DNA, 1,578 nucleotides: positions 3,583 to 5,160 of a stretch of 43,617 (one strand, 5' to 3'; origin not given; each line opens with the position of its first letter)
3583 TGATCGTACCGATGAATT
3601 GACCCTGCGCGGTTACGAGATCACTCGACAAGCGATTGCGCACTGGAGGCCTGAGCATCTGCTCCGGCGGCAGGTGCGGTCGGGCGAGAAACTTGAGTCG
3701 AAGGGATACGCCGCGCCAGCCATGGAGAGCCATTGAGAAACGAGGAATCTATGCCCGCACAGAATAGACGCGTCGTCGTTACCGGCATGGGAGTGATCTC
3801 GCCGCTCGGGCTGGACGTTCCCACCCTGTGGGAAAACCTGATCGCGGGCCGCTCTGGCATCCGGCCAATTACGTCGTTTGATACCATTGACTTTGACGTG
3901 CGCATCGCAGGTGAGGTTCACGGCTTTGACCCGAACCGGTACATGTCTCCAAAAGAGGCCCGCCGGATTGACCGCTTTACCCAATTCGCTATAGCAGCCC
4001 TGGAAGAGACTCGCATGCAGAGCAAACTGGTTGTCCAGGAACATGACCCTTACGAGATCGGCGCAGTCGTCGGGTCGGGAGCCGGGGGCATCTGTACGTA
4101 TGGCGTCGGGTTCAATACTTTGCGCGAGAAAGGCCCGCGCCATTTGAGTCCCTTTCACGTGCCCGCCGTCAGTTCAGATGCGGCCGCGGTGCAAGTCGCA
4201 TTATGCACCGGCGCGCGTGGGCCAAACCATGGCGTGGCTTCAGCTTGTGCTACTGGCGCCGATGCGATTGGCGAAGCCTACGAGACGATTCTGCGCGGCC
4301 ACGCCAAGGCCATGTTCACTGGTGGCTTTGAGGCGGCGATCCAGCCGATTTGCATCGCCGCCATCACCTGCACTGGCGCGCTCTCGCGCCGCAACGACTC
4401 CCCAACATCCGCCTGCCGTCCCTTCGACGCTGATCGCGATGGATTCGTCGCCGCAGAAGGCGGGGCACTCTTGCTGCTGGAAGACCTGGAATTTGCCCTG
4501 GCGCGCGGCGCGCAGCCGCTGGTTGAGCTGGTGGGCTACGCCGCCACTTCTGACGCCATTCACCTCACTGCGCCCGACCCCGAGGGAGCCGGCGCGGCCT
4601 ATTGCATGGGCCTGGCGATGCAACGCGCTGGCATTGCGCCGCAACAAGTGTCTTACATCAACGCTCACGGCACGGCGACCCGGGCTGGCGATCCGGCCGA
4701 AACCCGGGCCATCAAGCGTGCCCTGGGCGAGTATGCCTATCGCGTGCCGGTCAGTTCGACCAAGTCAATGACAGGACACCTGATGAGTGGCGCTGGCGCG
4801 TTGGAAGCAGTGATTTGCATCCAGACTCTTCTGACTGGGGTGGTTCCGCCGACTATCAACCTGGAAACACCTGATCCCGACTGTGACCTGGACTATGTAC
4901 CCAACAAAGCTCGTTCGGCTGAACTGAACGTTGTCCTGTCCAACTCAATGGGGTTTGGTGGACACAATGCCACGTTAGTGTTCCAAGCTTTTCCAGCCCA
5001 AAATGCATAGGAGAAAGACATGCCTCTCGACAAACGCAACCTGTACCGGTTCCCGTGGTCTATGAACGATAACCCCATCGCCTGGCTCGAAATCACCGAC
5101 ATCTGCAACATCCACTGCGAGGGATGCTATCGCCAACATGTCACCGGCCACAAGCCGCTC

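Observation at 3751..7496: Compact KAS II / radical SAM / serine-palmitoyltransferase-like operon: candidate pathway for an unusual long-chain amino-lipid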

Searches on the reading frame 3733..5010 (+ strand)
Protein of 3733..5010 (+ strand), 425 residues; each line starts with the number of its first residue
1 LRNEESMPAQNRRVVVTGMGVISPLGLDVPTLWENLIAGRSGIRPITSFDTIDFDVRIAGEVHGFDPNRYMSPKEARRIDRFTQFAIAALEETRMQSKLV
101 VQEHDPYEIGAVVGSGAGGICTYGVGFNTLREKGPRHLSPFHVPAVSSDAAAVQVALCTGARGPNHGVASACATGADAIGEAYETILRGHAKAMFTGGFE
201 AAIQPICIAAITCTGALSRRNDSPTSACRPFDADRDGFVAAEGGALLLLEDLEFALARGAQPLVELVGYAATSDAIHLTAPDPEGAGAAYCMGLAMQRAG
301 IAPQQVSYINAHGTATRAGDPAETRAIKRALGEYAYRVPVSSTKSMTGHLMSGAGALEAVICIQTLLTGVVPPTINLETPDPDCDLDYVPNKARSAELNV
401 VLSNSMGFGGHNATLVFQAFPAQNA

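Call 4: search_protein_families(library=pfam, proteins=[window:3733-5010:+])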
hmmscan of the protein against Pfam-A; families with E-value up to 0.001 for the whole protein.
window:3733-5010:+ (425 aa): 2 families
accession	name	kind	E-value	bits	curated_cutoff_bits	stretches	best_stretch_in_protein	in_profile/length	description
PF00109.32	ketoacyl-synt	-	8.4e-46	157.1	20.8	1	12-253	2-250/252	Beta-ketoacyl synthase, N-terminal domain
PF02801.28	Ketoacyl-synt_C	-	5.1e-36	123.7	20.8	1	265-378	3-119/119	Beta-ketoacyl synthase, C-terminal domain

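Call 5: search_protein_families(library=ncbifam, proteins=[window:3733-5010:+])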
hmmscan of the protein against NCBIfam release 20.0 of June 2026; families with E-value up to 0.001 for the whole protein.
window:3733-5010:+ (425 aa): 19 families
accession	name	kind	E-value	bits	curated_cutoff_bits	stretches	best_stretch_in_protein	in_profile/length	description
TIGR03150.1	fabF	equivalog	4.7e-165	549.2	493.75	1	12-418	1-407/407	beta-ketoacyl-ACP synthase II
NF005589.0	PRK07314.1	subfamily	1.9e-161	537.5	387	1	10-419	2-411/413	beta-ketoacyl-ACP synthase II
NF004970.0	PRK06333.1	subfamily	1.8e-139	465.3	525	1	10-420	2-422/424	beta-ketoacyl-ACP synthase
NF006434.0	PRK08722.1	equivalog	2.8e-126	421.7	759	1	11-418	3-412/414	beta-ketoacyl-ACP synthase II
NF006274.0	PRK08439.1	equivalog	8.1e-125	416.8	621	1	12-418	2-404/406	beta-ketoacyl-ACP synthase II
NF005916.1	PRK07910.1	equivalog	3e-98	329.5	560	1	11-418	11-416/418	KasA/KasB family beta-ketoacyl-ACP synthase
NF005935.0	PRK07967.1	equivalog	1.5e-88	297.4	630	1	12-419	2-403/406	beta-ketoacyl-ACP synthase I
NF005076.0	PRK06501.1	equivalog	2e-88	297.1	629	1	14-421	13-424/425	beta-ketoacyl-ACP synthase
NF006587.0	PRK09116.1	equivalog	2.4e-88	296.6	470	1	12-419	2-406/408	beta-ketoacyl-ACP synthase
NF006618.0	PRK09185.1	subfamily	6.2e-72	242.8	407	1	12-418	3-391/394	beta-ketoacyl-ACP synthase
NF005490.0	PRK07103.1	equivalog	1.3e-65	222.1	445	1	11-418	3-411/414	polyketide beta-ketoacyl:acyl carrier protein synthase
NF004618.0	PRK05952.1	equivalog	1.1e-62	212.2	455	1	13-418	3-381/384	beta-ketoacyl-ACP synthase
NF058662.1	cispenta_AmcF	equivalog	2e-57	194.9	325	2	147-418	104-368/369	cispentacin biosynthesis acyltransferase subunit AmcF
NF040607.1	mycolic_Pks13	equivalog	2.9e-34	117.8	2100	1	61-422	166-528/1680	polyketide synthase Pks13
NF045894.1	PKS_plus_SDR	equivalog_domain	1.9e-28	98.7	1740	1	62-387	69-386/1515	type I polyketide synthase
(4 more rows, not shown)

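Call 74: find_homologous_proteins(query=window:3751-5010:+)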
Query window:3751-5010:+ (419 aa): 8000 proteins with E <= 0.001 among 8000 candidates; the best 120 are listed.
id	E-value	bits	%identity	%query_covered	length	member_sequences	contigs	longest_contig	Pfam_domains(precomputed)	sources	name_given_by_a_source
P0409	1.5e-277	938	100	100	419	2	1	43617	PF00109.33,PF02801.29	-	-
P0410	1.1e-250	850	92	99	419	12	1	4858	PF00109.33,PF02801.29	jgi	-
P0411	1.4e-242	823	90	97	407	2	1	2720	PF00109.33,PF02801.29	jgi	jgi:beta-ketoacyl-acyl-carrier-protein synthase II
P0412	1.4e-241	820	86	100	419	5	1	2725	PF00109.33,PF02801.29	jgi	-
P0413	9.3e-214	728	77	100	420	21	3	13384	PF00109.33,PF02801.29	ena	-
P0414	3.1e-213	727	77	99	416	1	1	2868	PF00109.33,PF02801.29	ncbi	-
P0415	5.9e-212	722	77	99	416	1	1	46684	PF00109.33,PF02801.29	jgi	jgi:beta-ketoacyl-acyl-carrier-protein synthase II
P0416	9.4e-211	718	76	99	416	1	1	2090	PF00109.33,PF02801.29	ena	-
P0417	8.4e-210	715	76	99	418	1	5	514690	PF00109.33,PF02801.29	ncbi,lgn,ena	-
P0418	6.0e-209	712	76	99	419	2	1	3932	PF00109.33,PF02801.29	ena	-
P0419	4.9e-208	709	76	99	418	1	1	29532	PF00109.33,PF02801.29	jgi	jgi:3-oxoacyl-[acyl-carrier-protein] synthase II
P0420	7.3e-208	709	76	99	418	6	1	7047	PF00109.33,PF02801.29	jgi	jgi:3-oxoacyl-[acyl-carrier-protein] synthase II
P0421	1.2e-206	705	75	99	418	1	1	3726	PF00109.33,PF02801.29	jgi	jgi:3-oxoacyl-[acyl-carrier-protein] synthase II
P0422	1.4e-206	705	77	99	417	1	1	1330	PF00109.33,PF02801.29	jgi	jgi:beta-ketoacyl-acyl-carrier-protein synthase II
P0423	1.5e-206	705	75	99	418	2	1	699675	PF00109.33,PF02801.29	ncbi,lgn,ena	-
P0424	3.3e-206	703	75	99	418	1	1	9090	PF00109.33,PF02801.29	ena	-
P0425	3.3e-205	700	75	99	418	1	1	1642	PF00109.33,PF02801.29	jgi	jgi:beta-ketoacyl-acyl-carrier-protein synthase II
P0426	4.4e-205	700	76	99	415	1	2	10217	PF00109.33,PF02801.29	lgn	-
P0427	5.3e-203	693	74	98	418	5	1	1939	PF00109.33,PF02801.29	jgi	-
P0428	3.1e-202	690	88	85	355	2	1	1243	PF00109.33,PF02801.29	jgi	jgi:3-oxoacyl-[acyl-carrier-protein] synthase II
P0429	1.7e-201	688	74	99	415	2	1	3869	PF00109.33,PF02801.29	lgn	-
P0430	1.4e-200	685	73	99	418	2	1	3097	PF00109.33,PF02801.29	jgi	jgi:3-oxoacyl-[acyl-carrier-protein] synthase II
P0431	6.6e-200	683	72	99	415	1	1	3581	PF00109.33,PF02801.29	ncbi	-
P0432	6.8e-200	683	73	99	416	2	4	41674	PF00109.33,PF02801.29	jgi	jgi:3-oxoacyl-[acyl-carrier-protein] synthase II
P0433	2.3e-197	674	71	99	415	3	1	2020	PF00109.33,PF02801.29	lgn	-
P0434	4.0e-196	670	73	98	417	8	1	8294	PF00109.33,PF02801.29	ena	-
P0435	5.6e-195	666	72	98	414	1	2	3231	PF00109.33,PF02801.29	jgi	jgi:beta-ketoacyl-acyl-carrier-protein synthase II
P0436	4.4e-193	660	73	98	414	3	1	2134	PF00109.33,PF02801.29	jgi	jgi:3-oxoacyl-[acyl-carrier-protein] synthase II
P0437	5.4e-193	660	72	98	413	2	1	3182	PF00109.33,PF02801.29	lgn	-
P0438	2.6e-192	658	72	98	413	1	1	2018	PF00109.33,PF02801.29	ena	-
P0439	2.7e-192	658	72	98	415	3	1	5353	PF00109.33,PF02801.29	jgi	jgi:3-oxoacyl-[acyl-carrier-protein] synthase II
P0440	6.7e-192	656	71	98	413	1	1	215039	PF00109.33,PF02801.29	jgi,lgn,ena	-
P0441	1.5e-191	655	70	98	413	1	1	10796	PF00109.33,PF02801.29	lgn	-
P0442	1.6e-191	655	71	99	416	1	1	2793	PF00109.33,PF02801.29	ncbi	-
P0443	1.8e-191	655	70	98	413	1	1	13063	PF00109.33,PF02801.29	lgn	-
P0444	2.0e-191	655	73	98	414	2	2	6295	PF00109.33,PF02801.29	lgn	-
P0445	2.9e-191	654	70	98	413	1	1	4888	PF00109.33,PF02801.29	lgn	-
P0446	2.9e-191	654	73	98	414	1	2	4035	PF00109.33,PF02801.29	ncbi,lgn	-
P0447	8.1e-191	653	72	98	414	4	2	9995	PF00109.33,PF02801.29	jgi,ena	-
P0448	1.5e-190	652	72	98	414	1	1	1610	PF00109.33,PF02801.29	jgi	jgi:beta-ketoacyl-acyl-carrier-protein synthase II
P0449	1.5e-190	652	71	98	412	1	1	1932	PF00109.33,PF02801.29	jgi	jgi:beta-ketoacyl-acyl-carrier-protein synthase II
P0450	2.6e-190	651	70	98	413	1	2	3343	PF00109.33,PF02801.29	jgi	jgi:3-oxoacyl-[acyl-carrier-protein] synthase II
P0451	3.6e-190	651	71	98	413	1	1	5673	PF00109.33,PF02801.29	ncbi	-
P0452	4.3e-190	650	72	98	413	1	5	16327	PF00109.33,PF02801.29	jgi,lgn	jgi:3-oxoacyl-[acyl-carrier-protein] synthase II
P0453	4.7e-190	650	71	98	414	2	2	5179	PF00109.33,PF02801.29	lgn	-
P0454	5.2e-190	650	72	98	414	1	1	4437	PF00109.33,PF02801.29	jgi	-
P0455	6.4e-190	650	71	98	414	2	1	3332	PF00109.33,PF02801.29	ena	-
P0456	1.1e-189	649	70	98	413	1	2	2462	PF00109.33,PF02801.29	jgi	jgi:beta-ketoacyl-acyl-carrier-protein synthase II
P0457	1.3e-189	649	71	98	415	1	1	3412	PF00109.33,PF02801.29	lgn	-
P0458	2.1e-189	648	71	98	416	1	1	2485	PF00109.33,PF02801.29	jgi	jgi:beta-ketoacyl-acyl-carrier-protein synthase II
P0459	2.8e-189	648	71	98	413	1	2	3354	PF00109.33,PF02801.29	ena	-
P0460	2.9e-189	648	72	98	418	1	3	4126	PF00109.33,PF02801.29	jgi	jgi:3-oxoacyl-[acyl-carrier-protein] synthase II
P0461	3.9e-189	647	73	98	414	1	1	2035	PF00109.33,PF02801.29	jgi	jgi:beta-ketoacyl-acyl-carrier-protein synthase II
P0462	4.0e-189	647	69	98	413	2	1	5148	PF00109.33,PF02801.29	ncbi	-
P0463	9.5e-189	646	71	98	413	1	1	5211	PF00109.33,PF02801.29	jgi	jgi:beta-ketoacyl-acyl-carrier-protein synthase II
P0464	9.9e-189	646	70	99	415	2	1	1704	PF00109.33,PF02801.29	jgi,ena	-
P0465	1.0e-188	646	72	98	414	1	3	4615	PF00109.33,PF02801.29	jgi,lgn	jgi:beta-ketoacyl-acyl-carrier-protein synthase II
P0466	1.0e-188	646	69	98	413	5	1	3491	PF00109.33,PF02801.29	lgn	-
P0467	1.1e-188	646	70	98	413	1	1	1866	PF00109.33,PF02801.29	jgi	jgi:3-oxoacyl-[acyl-carrier-protein] synthase II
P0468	1.2e-188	646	72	98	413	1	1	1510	PF00109.33,PF02801.29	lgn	-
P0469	1.6e-188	645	72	98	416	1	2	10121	PF00109.33,PF02801.29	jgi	jgi:3-oxoacyl-[acyl-carrier-protein] synthase II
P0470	1.8e-188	645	69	98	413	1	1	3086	PF00109.33,PF02801.29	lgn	-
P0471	2.2e-188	645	71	98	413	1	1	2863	PF00109.33,PF02801.29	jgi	jgi:beta-ketoacyl-acyl-carrier-protein synthase II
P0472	2.7e-188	644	70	98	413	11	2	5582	PF00109.33,PF02801.29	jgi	jgi:3-oxoacyl-[acyl-carrier-protein] synthase II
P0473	3.3e-188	644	73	93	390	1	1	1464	PF00109.33,PF02801.29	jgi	jgi:beta-ketoacyl-acyl-carrier-protein synthase II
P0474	3.7e-188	644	70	98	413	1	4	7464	PF00109.33,PF02801.29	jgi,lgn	jgi:3-oxoacyl-[acyl-carrier-protein] synthase II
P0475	4.1e-188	644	70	98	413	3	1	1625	PF00109.33,PF02801.29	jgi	jgi:3-oxoacyl-[acyl-carrier-protein] synthase II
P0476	4.3e-188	644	70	98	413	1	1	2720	PF00109.33,PF02801.29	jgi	jgi:beta-ketoacyl-acyl-carrier-protein synthase II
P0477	6.3e-188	643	70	98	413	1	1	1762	PF00109.33,PF02801.29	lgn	-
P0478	7.2e-188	643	70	97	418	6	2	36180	PF00109.33,PF02801.29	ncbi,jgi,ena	-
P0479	7.8e-188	643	68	98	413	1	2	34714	PF00109.33,PF02801.29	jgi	jgi:3-oxoacyl-[acyl-carrier-protein] synthase II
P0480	1.0e-187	642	70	98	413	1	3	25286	PF00109.33,PF02801.29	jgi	jgi:3-oxoacyl-[acyl-carrier-protein] synthase II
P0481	1.2e-187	642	69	98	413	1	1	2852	PF00109.33,PF02801.29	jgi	jgi:3-oxoacyl-[acyl-carrier-protein] synthase II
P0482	1.3e-187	642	69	98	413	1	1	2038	PF00109.33,PF02801.29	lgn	-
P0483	1.3e-187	642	70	97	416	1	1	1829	PF00109.33,PF02801.29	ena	-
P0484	1.5e-187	642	67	98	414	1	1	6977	PF00109.33,PF02801.29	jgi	jgi:3-oxoacyl-[acyl-carrier-protein] synthase II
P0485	1.5e-187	642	70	98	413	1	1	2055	PF00109.33,PF02801.29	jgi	jgi:3-oxoacyl-[acyl-carrier-protein] synthase II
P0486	2.1e-187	641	70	98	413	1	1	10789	PF00109.33,PF02801.29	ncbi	ncbi:MAG: beta-ketoacyl-ACP synthase II [Anaerolineae bacterium]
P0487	2.3e-187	641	70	98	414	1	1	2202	PF00109.33,PF02801.29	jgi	jgi:beta-ketoacyl-acyl-carrier-protein synthase II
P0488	2.3e-187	641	70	95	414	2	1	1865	PF00109.33,PF02801.29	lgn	-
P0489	2.7e-187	641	69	99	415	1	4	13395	PF00109.33,PF02801.29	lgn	-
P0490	2.7e-187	641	71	98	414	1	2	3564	PF00109.33,PF02801.29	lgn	-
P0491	3.0e-187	641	71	98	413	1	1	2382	PF00109.33,PF02801.29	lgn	-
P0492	3.4e-187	641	70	98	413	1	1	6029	PF00109.33,PF02801.29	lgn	-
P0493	4.1e-187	640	71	98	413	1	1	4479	PF00109.33,PF02801.29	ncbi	-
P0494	6.6e-187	640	69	98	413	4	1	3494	PF00109.33,PF02801.29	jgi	jgi:3-oxoacyl-[acyl-carrier-protein] synthase II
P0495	8.0e-187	640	69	98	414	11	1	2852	PF00109.33,PF02801.29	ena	-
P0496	1.2e-186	639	71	98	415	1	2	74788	PF00109.33,PF02801.29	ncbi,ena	-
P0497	1.3e-186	639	69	98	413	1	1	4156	PF00109.33,PF02801.29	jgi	jgi:beta-ketoacyl-acyl-carrier-protein synthase II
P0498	1.3e-186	639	70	98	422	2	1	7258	PF00109.33,PF02801.29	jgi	jgi:3-oxoacyl-[acyl-carrier-protein] synthase II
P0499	1.4e-186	639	71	98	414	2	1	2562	PF00109.33,PF02801.29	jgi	-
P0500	1.5e-186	639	69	98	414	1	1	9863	PF00109.33,PF02801.29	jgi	jgi:3-oxoacyl-[acyl-carrier-protein] synthase II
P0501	2.3e-186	638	69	98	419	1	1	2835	PF00109.33,PF02801.29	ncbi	-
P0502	2.8e-186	638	69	99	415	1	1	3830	PF00109.33,PF02801.29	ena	-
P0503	4.2e-186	637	71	98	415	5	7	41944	PF00109.33,PF02801.29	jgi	-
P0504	4.4e-186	637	70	98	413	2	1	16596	PF00109.33,PF02801.29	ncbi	-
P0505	4.5e-186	637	69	98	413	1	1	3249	PF00109.33,PF02801.29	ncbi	ncbi:MAG: beta-ketoacyl-ACP synthase II [Anaerolineae bacterium]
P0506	5.0e-186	637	69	98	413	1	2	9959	PF00109.33,PF02801.29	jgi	jgi:beta-ketoacyl-acyl-carrier-protein synthase II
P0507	5.7e-186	637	71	98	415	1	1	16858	PF00109.33,PF02801.29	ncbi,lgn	-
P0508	5.8e-186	637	69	98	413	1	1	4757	PF00109.33,PF02801.29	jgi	jgi:3-oxoacyl-[acyl-carrier-protein] synthase II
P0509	7.3e-186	636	69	98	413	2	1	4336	PF00109.33,PF02801.29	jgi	jgi:3-oxoacyl-[acyl-carrier-protein] synthase II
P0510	9.5e-186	636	68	98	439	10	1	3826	PF00109.33,PF02801.29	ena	-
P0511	9.9e-186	636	70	98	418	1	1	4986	PF00109.33,PF02801.29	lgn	-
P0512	1.3e-185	636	69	98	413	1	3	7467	PF00109.33,PF02801.29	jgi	jgi:3-oxoacyl-[acyl-carrier-protein] synthase II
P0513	1.5e-185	635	71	98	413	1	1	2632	PF00109.33,PF02801.29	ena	-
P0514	1.6e-185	635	71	97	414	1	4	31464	PF00109.33,PF02801.29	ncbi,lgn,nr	ncbi:MAG TPA: beta-ketoacyl-ACP synthase II [Anaerolineales bacterium]|nr:beta-ketoacyl-ACP synthase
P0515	2.0e-185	635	73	93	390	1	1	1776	PF00109.33,PF02801.29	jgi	jgi:beta-ketoacyl-acyl-carrier-protein synthase II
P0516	2.5e-185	635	68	99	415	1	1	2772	PF00109.33,PF02801.29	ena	-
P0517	3.0e-185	634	69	98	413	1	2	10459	PF00109.33,PF02801.29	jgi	jgi:3-oxoacyl-[acyl-carrier-protein] synthase II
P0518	3.7e-185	634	70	98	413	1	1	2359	PF00109.33,PF02801.29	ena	-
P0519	4.1e-185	634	70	98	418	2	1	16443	PF00109.33,PF02801.29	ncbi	-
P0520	7.8e-185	633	68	97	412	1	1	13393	PF00109.33,PF02801.29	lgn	-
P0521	8.7e-185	633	69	98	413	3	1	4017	PF00109.33,PF02801.29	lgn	-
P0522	1.2e-184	632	69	98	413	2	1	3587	PF00109.33,PF02801.29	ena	-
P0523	1.3e-184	632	68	98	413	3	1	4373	PF00109.33,PF02801.29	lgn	-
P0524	1.9e-184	632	69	98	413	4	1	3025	PF00109.33,PF02801.29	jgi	jgi:3-oxoacyl-[acyl-carrier-protein] synthase II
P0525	2.2e-184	632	70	98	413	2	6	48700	PF00109.33,PF02801.29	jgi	-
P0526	2.3e-184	631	67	98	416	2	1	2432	PF00109.33,PF02801.29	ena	-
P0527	2.4e-184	631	68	98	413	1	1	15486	PF00109.33,PF02801.29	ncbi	-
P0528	2.4e-184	631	68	98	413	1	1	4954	PF00109.33,PF02801.29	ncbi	-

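Call 75: find_encoding_contigs(protein=P0417, flank=6000, max_places=1)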
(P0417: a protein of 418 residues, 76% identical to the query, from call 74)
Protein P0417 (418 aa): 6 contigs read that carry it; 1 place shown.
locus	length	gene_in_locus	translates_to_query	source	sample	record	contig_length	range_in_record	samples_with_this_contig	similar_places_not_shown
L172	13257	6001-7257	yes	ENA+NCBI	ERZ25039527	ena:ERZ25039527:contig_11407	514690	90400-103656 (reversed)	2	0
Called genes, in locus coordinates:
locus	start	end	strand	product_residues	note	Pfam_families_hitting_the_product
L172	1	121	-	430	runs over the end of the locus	PF00884:Sulfatase, PF01663:Phosphodiest, PF16347:SGSH_C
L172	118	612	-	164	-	PF12867:DinB_2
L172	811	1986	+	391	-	PF01636:APH (weak)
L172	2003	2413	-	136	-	-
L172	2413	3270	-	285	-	PF07690:MFS_1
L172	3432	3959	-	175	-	PF00583:Acetyltransf_1, PF13673:Acetyltransf_10, PF13508:Acetyltransf_7, PF08445:FR47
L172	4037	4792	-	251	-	PF01476:LysM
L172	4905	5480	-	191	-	-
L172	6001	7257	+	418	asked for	PF00109:ketoacyl-synt, PF02801:Ketoacyl-synt_C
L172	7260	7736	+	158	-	PF01553:Acyltransferase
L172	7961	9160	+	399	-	PF00266:Aminotran_5, PF01053:Cys_Met_Meta_PP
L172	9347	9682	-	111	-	-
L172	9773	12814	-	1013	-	PF07719:TPR_2 (faint), PF13181:TPR_8 (faint), PF03704:BTAD, PF13176:TPR_7 (faint), PF00931:NB-ARC (faint), PF13191:AAA_16 (weak), PF25872:HTH_77 (weak), PF13424:TPR_12 (weak)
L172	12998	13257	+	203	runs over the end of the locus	-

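Call 76: find_encoding_contigs(protein=P0415, flank=6000, max_places=1)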
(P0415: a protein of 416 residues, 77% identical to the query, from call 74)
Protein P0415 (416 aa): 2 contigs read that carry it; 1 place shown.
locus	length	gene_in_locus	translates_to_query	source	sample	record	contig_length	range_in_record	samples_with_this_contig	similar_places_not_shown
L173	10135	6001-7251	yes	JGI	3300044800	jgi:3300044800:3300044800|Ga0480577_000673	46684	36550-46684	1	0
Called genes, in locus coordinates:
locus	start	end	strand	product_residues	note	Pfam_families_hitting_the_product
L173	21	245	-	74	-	-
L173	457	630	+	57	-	-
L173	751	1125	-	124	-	PF13730:HTH_36 (faint)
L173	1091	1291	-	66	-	-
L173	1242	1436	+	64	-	-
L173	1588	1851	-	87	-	-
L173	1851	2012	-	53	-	PF21983:NikA-like (weak)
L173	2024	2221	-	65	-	-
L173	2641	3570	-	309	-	PF13102:Phage_int_SAM_5 (weak), PF00589:Phage_integrase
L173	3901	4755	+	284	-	PF23441:SDR (weak), PF00106:adh_short, PF08659:KR, PF13561:adh_short_C2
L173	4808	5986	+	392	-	PF00155:Aminotran_1_2, PF00266:Aminotran_5 (weak), PF01053:Cys_Met_Meta_PP (faint), PF01212:Beta_elim_lyase (weak)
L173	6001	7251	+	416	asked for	PF00109:ketoacyl-synt, PF02801:Ketoacyl-synt_C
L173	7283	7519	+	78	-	-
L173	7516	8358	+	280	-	-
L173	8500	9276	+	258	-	PF00881:Nitroreductase, PF14512:TM1586_NiRdase (faint)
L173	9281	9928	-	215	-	PF02607:B12-binding_2, PF02310:B12-binding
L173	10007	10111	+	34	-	-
